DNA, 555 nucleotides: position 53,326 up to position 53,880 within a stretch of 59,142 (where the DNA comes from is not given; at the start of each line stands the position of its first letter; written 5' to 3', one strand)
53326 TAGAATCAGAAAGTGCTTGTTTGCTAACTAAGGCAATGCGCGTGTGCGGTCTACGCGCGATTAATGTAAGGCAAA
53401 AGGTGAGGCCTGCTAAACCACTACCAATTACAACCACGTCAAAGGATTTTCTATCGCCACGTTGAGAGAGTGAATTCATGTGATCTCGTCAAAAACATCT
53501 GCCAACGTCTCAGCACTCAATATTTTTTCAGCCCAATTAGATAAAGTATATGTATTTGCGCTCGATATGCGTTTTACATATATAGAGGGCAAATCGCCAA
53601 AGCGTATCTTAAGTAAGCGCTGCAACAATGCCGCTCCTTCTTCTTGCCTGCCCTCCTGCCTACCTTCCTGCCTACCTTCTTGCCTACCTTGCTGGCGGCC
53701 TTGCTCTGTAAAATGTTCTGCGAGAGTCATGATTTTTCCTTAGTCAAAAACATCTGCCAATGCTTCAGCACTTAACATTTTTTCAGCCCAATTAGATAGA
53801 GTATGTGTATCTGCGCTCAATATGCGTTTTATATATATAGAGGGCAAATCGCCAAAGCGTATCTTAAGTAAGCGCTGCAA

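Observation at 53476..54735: Rpn nuclease with an internal start site plus a separately encoded copy of its C-terminal RpnS-like module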

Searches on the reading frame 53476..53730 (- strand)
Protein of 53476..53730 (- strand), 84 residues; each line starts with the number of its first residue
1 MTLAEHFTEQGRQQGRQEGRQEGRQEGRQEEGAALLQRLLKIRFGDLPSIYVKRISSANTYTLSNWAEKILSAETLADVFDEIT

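Call 4: search_protein_families(library=pfam, proteins=[window:53476-53730:-], max_evalue=0.1)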
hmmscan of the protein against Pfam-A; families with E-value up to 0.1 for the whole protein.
window:53476-53730:- (84 aa): 3 families
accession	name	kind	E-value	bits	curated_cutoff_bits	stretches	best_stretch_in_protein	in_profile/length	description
PF14261.11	DUF4351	-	1.4e-10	41.5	25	1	25-79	1-55/59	Domain of unknown function (DUF4351)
PF22493.2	PUF_NOP9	-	0.012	15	27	1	9-81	372-447/514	NOP9-like PUF repeat domain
PF09811.14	Yae1_N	-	0.013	15.6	27.5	1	10-28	4-22/39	Essential protein Yae1, N terminal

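Call 5: search_protein_families(library=ncbifam, proteins=[window:53476-53730:-], max_evalue=0.1)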
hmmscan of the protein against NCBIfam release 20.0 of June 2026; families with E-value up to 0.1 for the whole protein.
window:53476-53730:- (84 aa): 6 families
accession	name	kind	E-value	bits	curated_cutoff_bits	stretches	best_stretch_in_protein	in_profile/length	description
NF009925.1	PRK13386.1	equivalog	0.00029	20.2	192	1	9-35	64-90/228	flagellar assembly protein FliH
NF007418.0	PRK09956.1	equivalog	0.0033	16.5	583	1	1-44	244-287/308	ISNCY family transposase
NF004266.1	PRK05687.1-1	equivalog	0.013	15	260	1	6-30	52-76/230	flagellar assembly protein FliH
NF004270.2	PRK05687.2-1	equivalog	0.014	15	180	1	9-30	68-89/223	flagellar assembly protein FliH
NF004267.1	PRK05687.1-3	equivalog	0.014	14.6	293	1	9-30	93-114/266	flagellar assembly protein FliH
TIGR01784.1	T_den_put_tspse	subfamily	0.041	13.7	52.1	1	12-40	222-250/273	Rpn family recombination-promoting nuclease/putative transposase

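Call 22: find_encoding_contigs(protein=window:53476-53730:-, flank=8000, max_places=6)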
Protein window:53476-53730:- (84 aa): 1 contig read that carries it; 1 place shown.
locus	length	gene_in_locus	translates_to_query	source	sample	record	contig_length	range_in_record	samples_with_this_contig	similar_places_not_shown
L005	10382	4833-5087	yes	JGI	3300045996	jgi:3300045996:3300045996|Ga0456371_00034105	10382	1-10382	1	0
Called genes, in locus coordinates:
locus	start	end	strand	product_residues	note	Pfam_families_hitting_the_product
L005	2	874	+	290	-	?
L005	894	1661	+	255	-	PF03372:Exo_endo_phos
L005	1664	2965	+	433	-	PF04932:Wzy_C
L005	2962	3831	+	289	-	PF02749:QRPTase_N, PF01729:QRPTase_C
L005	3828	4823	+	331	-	-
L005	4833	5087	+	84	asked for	-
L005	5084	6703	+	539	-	PF00890:FAD_binding_2, PF07992:Pyr_redox_2 (faint), PF02910:Succ_DH_flav_C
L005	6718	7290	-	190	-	-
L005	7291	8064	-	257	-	PF00215:OMPdecase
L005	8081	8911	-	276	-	-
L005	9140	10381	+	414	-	?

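Call 34: find_homologous_proteins(query=window:53476-53730:-, max_evalue=0.001)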
Query window:53476-53730:- (84 aa): 1410 proteins with E <= 0.001 among 8000 candidates; the best 120 are listed.
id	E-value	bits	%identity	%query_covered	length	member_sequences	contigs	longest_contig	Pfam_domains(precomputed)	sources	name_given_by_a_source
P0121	1.2e-18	84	52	75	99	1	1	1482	PF14261.12,PF09811.15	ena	-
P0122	3.3e-18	83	49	86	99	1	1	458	PF09811.15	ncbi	-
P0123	1.1e-17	81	52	94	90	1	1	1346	PF14261.12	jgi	jgi:flagellar biosynthesis/type III secretory pathway protein FliH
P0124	1.9e-17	81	53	95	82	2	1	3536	PF14261.12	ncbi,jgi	-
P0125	3.6e-17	80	45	98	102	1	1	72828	PF14261.12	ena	-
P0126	1.9e-16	77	55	85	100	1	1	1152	PF14261.12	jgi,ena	jgi:predicted transposase YdaD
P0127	2.8e-16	77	46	95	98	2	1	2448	PF09811.15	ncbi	ncbi:MAG: transposase [Chromatiaceae bacterium]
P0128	3.6e-16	76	43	71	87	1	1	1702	PF14261.12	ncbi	-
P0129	4.4e-16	76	53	96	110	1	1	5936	PF14261.12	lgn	-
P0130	4.4e-16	76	52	94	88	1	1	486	PF14261.12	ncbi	-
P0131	6.1e-16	76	59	87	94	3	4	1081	PF14261.12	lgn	-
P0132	1.2e-15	75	51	70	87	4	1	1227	PF14261.12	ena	-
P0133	1.2e-15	75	54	95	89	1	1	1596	PF14261.12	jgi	jgi:flagellar biosynthesis/type III secretory pathway protein FliH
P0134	1.2e-15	75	54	96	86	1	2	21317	PF14261.12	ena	-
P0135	1.2e-15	75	53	76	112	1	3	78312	PF14261.12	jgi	jgi:flagellar biosynthesis/type III secretory pathway protein FliH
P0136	1.4e-15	75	50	86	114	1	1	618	PF14261.12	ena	-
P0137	1.8e-15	74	56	92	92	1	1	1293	PF14261.12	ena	-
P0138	2.4e-15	74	43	95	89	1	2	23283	PF14261.12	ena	-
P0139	2.5e-15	74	53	88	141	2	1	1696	PF14261.12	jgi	jgi:hypothetical protein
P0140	3.0e-15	74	53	95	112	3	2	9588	PF14261.12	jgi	jgi:predicted transposase YdaD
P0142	4.3e-15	73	53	90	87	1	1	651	PF14261.12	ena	-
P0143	5.2e-15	73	56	96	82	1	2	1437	PF14261.12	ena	-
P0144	5.4e-15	73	48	94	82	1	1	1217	PF14261.12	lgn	-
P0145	5.7e-15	73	47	86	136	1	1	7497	PF14261.12,PF09811.15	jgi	jgi:predicted transposase YdaD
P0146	6.6e-15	72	52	98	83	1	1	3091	PF14261.12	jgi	jgi:predicted transposase YdaD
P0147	6.7e-15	72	55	82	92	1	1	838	PF14261.12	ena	-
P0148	6.8e-15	72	51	92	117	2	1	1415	PF14261.12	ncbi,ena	-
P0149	7.3e-15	72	53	89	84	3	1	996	PF14261.12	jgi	jgi:predicted transposase YdaD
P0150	8.0e-15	72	54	88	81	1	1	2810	PF14261.12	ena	-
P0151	9.0e-15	72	50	93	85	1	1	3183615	PF14261.12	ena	-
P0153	1.5e-14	71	54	86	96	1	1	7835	PF14261.12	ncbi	-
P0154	1.8e-14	71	54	86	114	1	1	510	PF14261.12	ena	-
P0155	1.9e-14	71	47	68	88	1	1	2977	PF14261.12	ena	-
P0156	1.9e-14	71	53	94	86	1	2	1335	PF14261.12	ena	-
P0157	2.0e-14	71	45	74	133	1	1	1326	PF14261.12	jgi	jgi:hypothetical protein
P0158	2.2e-14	71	50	69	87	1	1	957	PF14261.12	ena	-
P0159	2.6e-14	71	43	94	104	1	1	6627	PF14261.12,PF09811.15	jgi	-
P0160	2.7e-14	70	49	88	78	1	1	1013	PF14261.12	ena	-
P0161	3.0e-14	70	52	87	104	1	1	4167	PF14261.12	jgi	jgi:predicted transposase YdaD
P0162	3.1e-14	70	54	96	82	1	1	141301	PF14261.12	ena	-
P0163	3.7e-14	70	53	83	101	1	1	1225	PF14261.12,PF09811.15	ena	-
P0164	4.5e-14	70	51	95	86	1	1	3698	PF14261.12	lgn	-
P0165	5.8e-14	69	53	95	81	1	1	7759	PF14261.12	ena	-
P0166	6.4e-14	69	50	88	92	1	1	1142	PF14261.12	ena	-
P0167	6.5e-14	69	47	94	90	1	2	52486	PF14261.12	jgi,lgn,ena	-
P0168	6.7e-14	69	57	86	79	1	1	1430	PF14261.12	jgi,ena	-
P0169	7.2e-14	69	42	88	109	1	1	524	PF14261.12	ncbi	-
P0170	8.3e-14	69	51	90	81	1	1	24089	PF14261.12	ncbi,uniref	ncbi:DUF4351 domain-containing protein, partial [Pigmentiphaga soli]|uniref:DUF4351 domain-containin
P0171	8.5e-14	69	50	98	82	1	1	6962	PF14261.12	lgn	-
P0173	1.0e-13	69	46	95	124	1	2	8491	PF14261.12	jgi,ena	-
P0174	1.0e-13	69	52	94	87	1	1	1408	PF14261.12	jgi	jgi:predicted transposase YdaD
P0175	1.0e-13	69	51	92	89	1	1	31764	PF14261.12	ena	-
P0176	1.3e-13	68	48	96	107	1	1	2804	PF14261.12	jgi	jgi:hypothetical protein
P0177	1.3e-13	68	50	86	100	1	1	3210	PF14261.12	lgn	-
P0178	1.4e-13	68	49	85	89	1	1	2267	PF14261.12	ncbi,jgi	jgi:predicted transposase YdaD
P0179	1.4e-13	68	51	86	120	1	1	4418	PF14261.12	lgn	-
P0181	1.5e-13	68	48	89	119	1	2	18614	PF14261.12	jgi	jgi:hypothetical protein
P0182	1.6e-13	68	53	69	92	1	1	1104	PF14261.12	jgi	jgi:predicted transposase YdaD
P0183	1.6e-13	68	55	82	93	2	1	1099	PF14261.12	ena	-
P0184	1.8e-13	68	45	74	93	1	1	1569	PF14261.12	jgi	jgi:flagellar biosynthesis/type III secretory pathway protein FliH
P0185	1.8e-13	68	50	86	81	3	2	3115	PF14261.12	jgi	jgi:hypothetical protein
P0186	1.9e-13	68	50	93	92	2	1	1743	PF14261.12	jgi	jgi:predicted transposase YdaD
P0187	1.9e-13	68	49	90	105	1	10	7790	PF14261.12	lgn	-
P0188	2.3e-13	68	50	76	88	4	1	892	PF14261.12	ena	-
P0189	2.5e-13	67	49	94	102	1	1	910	PF14261.12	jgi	-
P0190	2.7e-13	67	54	88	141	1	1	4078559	PF14261.12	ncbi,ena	-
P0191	2.8e-13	67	53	95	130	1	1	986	PF14261.12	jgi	jgi:hypothetical protein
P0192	2.9e-13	67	51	86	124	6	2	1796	PF14261.12,PF09811.15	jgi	jgi:flagellar biosynthesis/type III secretory pathway protein FliH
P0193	3.1e-13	67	50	86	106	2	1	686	PF14261.12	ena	-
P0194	3.3e-13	67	51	93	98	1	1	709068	PF14261.12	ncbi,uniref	ncbi:DUF4351 domain-containing protein [Halopseudomonas bauzanensis]|uniref:DUF4351 domain-containin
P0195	3.4e-13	67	56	81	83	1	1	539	PF14261.12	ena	-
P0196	3.4e-13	67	52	82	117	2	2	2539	PF14261.12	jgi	jgi:predicted transposase YdaD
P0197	3.6e-13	67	51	65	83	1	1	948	PF14261.12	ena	-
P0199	4.1e-13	67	52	87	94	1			PF14261.12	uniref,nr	uniref:DUF4351 domain-containing protein n=1 Tax=Candidatus Kentrum sp. UNK TaxID=2126344 RepID=A0A4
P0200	4.3e-13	67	49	88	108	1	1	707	PF14261.12,PF09811.15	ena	-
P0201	4.5e-13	67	52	87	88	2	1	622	PF14261.12,PF09811.15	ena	-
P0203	5.1e-13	66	51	82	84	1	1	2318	PF14261.12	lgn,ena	-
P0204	5.2e-13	66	55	80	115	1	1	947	PF14261.12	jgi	jgi:flagellar biosynthesis/type III secretory pathway protein FliH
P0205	5.6e-13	66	49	94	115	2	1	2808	PF14261.12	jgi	jgi:predicted transposase YdaD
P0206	5.7e-13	66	48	95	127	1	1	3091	PF14261.12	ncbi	ncbi:MAG: hypothetical protein ABIP94_14640 [Planctomycetota bacterium]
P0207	5.8e-13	66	52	94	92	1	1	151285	PF14261.12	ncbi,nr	ncbi:putative transposase [Alcanivorax sp. S71-1-4]|nr:putative transposase [Alcanivorax sp. S71-1-4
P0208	6.0e-13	66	48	70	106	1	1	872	PF14261.12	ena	-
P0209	6.1e-13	66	53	83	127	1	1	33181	PF14261.12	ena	-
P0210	6.1e-13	66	50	76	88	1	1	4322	PF14261.12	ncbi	-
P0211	6.3e-13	66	54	90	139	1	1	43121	PF14261.12,PF09811.15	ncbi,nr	ncbi:MAG: DUF4351 domain-containing protein, partial [Cyanobacteria bacterium RI_101]|nr:DUF4351 dom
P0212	6.4e-13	66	54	86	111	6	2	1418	PF14261.12,PF09811.15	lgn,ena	-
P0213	6.5e-13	66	52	92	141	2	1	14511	PF14261.12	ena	-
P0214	7.4e-13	66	51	86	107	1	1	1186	PF14261.12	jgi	-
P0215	8.7e-13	66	50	94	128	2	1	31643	PF14261.12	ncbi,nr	ncbi:MAG: DUF4351 domain-containing protein, partial [Magnetococcales bacterium]|nr:DUF4351 domain-c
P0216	9.0e-13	66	47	93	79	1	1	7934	PF14261.12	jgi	-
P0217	9.4e-13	66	50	86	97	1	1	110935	PF14261.12,PF09811.15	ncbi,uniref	ncbi:DUF4351 domain-containing protein, partial [Pigmentiphaga soli]|uniref:DUF4351 domain-containin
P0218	9.9e-13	66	52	94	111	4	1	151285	PF14261.12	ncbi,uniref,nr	ncbi:DUF4351 domain-containing protein [Alcanivorax sp. S71-1-4]|uniref:DUF4351 domain-containing pr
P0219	1.1e-12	65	49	89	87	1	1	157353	PF14261.12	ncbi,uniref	ncbi:DUF4351 domain-containing protein [Thioalkalicoccus limnaeus]|uniref:DUF4351 domain-containing 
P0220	1.2e-12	65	49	88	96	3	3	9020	PF14261.12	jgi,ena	-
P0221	1.2e-12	65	48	93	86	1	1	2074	PF14261.12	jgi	jgi:predicted transposase YdaD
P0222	1.3e-12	65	48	98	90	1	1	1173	PF14261.12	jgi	jgi:predicted transposase YdaD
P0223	1.3e-12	65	47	88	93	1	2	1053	PF14261.12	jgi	jgi:predicted transposase YdaD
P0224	1.3e-12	65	51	68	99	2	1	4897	PF14261.12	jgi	jgi:flagellar biosynthesis/type III secretory pathway protein FliH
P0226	1.4e-12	65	43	63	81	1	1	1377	PF14261.12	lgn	-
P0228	1.5e-12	65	48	92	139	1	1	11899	PF14261.12,PF09811.15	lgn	-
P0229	1.5e-12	65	50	98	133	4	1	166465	PF14261.12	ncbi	-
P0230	1.7e-12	65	48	98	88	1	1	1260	PF14261.12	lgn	-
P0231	1.8e-12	65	53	83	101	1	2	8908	PF14261.12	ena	-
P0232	1.8e-12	65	47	87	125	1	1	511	PF14261.12,PF09811.15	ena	-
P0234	2.0e-12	65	46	94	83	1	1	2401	PF14261.12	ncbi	-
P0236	2.3e-12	64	47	86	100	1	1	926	PF14261.12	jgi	jgi:predicted transposase YdaD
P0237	2.4e-12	64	53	90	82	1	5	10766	PF14261.12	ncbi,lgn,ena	-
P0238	2.7e-12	64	50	86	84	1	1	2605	PF14261.12,PF09811.15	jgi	jgi:predicted transposase YdaD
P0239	2.9e-12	64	49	94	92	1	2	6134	PF14261.12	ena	-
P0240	2.9e-12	64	48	89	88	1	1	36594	PF14261.12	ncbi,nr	ncbi:MAG TPA: DUF4351 domain-containing protein, partial [Thermoanaerobaculia bacterium]|nr:DUF4351 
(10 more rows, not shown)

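Call 35: find_encoding_contigs(protein=P0125, flank=3000, max_places=2)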
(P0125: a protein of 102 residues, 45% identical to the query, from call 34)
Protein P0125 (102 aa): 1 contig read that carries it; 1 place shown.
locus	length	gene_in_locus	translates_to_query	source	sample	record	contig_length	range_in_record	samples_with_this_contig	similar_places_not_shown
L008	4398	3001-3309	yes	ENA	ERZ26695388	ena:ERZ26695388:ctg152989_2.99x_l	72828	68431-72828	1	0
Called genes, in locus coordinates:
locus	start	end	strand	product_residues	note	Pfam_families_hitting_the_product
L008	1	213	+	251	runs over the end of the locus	PF00561:Abhydrolase_1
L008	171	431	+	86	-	-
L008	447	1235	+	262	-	PF00218:IGPS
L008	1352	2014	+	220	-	PF13441:Gly-zipper_YMGG, PF05433:Rick_17kDa_Anti (weak), PF13488:Gly-zipper_Omp, PF00691:OmpA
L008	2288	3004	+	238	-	PF04754:Transposase_31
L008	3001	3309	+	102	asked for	PF14261:DUF4351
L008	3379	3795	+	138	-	PF04754:Transposase_31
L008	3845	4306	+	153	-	-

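Call 36: find_encoding_contigs(protein=P0134, flank=3000, max_places=2)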
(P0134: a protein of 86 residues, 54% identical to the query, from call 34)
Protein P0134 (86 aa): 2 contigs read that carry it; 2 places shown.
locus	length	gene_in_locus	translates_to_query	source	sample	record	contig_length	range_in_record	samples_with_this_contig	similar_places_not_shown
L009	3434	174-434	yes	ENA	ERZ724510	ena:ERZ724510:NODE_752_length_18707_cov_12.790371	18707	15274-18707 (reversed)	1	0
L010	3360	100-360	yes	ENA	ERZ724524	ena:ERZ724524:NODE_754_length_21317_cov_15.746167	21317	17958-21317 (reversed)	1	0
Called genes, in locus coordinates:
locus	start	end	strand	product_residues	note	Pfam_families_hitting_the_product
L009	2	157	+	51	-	?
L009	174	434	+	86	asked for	PF14261:DUF4351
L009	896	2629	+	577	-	PF00989:PAS, PF08448:PAS_4 (weak), PF13426:PAS_9, PF08447:PAS_3, PF00672:HAMP (weak), PF00015:MCPsignal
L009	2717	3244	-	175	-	PF01327:Pep_deformylase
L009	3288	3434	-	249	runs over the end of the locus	PF01048:PNP_UDP_1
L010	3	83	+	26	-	?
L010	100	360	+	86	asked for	PF14261:DUF4351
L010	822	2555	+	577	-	PF00989:PAS, PF08448:PAS_4 (weak), PF13426:PAS_9, PF08447:PAS_3, PF00672:HAMP (weak), PF00015:MCPsignal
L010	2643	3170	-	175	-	PF01327:Pep_deformylase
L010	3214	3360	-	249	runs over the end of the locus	PF01048:PNP_UDP_1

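Call 37: find_encoding_contigs(protein=P0162, flank=3000, max_places=2)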
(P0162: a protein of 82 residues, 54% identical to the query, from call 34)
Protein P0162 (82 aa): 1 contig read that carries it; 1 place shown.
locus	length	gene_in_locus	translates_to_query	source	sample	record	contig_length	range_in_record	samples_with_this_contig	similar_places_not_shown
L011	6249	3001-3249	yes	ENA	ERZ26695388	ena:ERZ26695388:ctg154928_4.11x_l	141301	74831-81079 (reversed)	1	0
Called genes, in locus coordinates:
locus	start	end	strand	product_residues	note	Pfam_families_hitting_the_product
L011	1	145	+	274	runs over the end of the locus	PF04754:Transposase_31, PF14261:DUF4351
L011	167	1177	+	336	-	-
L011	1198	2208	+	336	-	-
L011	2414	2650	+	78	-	PF10387:DUF2442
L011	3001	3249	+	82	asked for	PF14261:DUF4351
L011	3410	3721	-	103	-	PF04545:Sigma70_r4 (weak), PF12844:HTH_19 (weak), PF13560:HTH_31, PF01381:HTH_3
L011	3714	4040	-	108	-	PF05973:Gp49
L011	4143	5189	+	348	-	-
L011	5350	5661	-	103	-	PF04545:Sigma70_r4 (weak), PF12844:HTH_19 (weak), PF13560:HTH_31, PF01381:HTH_3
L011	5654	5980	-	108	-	PF05973:Gp49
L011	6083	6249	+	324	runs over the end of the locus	PF04754:Transposase_31, PF14261:DUF4351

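Call 38: find_encoding_contigs(protein=P0151, flank=3000, max_places=2)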
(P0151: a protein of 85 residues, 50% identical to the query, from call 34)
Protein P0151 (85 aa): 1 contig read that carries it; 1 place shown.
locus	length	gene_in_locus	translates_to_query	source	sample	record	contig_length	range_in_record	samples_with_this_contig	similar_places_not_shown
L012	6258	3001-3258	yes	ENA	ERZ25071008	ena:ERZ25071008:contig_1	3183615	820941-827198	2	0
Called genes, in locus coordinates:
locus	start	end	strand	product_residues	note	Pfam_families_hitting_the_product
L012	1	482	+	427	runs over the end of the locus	PF12228:DUF3604 (weak)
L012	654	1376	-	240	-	PF08003:Methyltransf_9, PF13489:Methyltransf_23, PF13847:Methyltransf_31, PF08241:Methyltransf_11, PF08242:Methyltransf_12, PF13649:Methyltransf_25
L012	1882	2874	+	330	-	PF13489:Methyltransf_23, PF08241:Methyltransf_11, PF08242:Methyltransf_12, PF13649:Methyltransf_25, PF13847:Methyltransf_31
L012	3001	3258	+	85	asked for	PF14261:DUF4351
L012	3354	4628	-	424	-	PF02096:60KD_IMP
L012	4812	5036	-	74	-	-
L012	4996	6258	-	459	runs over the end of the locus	-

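Call 50: search_protein_families(library=padloc, proteins=[window:53476-53730:-], max_evalue=0.01)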
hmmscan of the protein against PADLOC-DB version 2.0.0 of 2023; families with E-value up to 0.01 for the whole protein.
window:53476-53730:- (84 aa): 0 families

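Call 57: predict_structure(alignment_id=A3)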
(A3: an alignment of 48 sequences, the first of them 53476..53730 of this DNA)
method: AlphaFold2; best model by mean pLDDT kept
length: 84 residues; sequences in the alignment: 48
mean_pLDDT: 86.1   pTM: 0.64
mean pLDDT of the five models: 86.1, 81.6, 81.3, 81.2, 80.1
residues with pLDDT >= 90: 51; 70-90: 24; 50-70: 9; < 50: 0
segments of 3 or more residues with pLDDT < 50: none
pLDDT, mean of each block of 10 residues (from residue 1): 69 72 80 95 95 94 95 94 71
secondary structure, 60 per line:
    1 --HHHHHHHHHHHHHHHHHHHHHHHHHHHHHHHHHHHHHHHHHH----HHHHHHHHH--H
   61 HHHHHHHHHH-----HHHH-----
elements in order: H3-44 H49-57 H60-70 H76-79

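Call 60: fold_search(model_id=the predicted structure, library=pdb)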
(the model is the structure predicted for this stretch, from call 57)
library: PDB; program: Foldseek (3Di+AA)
matches with E <= 10: 7; with E <= 0.001: 0
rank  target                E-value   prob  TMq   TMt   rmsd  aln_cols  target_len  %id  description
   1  7vbs                  2.2e+00  0.12  0.28  0.13   4.9        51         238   20  Structure of the AAA+ ATPase domain of the transcriptional regulator GtrR in Burkholderia cenocepacia (released 2021-12-15)
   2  6dmx_G                3.2e+00  0.08  0.24  0.24   8.7        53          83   15  HBZ56 in complex with KIX and c-Myb (released 2018-09-19)
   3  1ny5_B                6.1e+00  0.08  0.34  0.11   5.3        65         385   11  Crystal structure of sigm54 activator (AAA+ ATPase) in the inactive state (released 2003-11-11)
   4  7b3b_C                6.1e+00  0.05  0.24  0.31  11.2        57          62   16  Structure of elongating SARS-CoV-2 RNA-dependent RNA polymerase with Remdesivir at position -3 (structure 1) (released 2020-12-23)
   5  1ny6_A                6.9e+00  0.08  0.35  0.16   5.0        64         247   12  Crystal structure of sigm54 activator (AAA+ ATPase) in the active state (released 2003-11-11)
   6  1kdx_MODEL_1_A        8.9e+00  0.04  0.24  0.24   8.9        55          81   11  KIX DOMAIN OF MOUSE CBP (CREB BINDING PROTEIN) IN COMPLEX WITH PHOSPHORYLATED KINASE INDUCIBLE DOMAIN (PKID) O (released 1998-11-25)
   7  9f5x_I                9.4e+00  0.03  0.24  0.16  11.3        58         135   14  Structure of the Chlamydomonas reinhardtii respiratory supercomplex I1 III2 IV2 (released 2025-03-12)
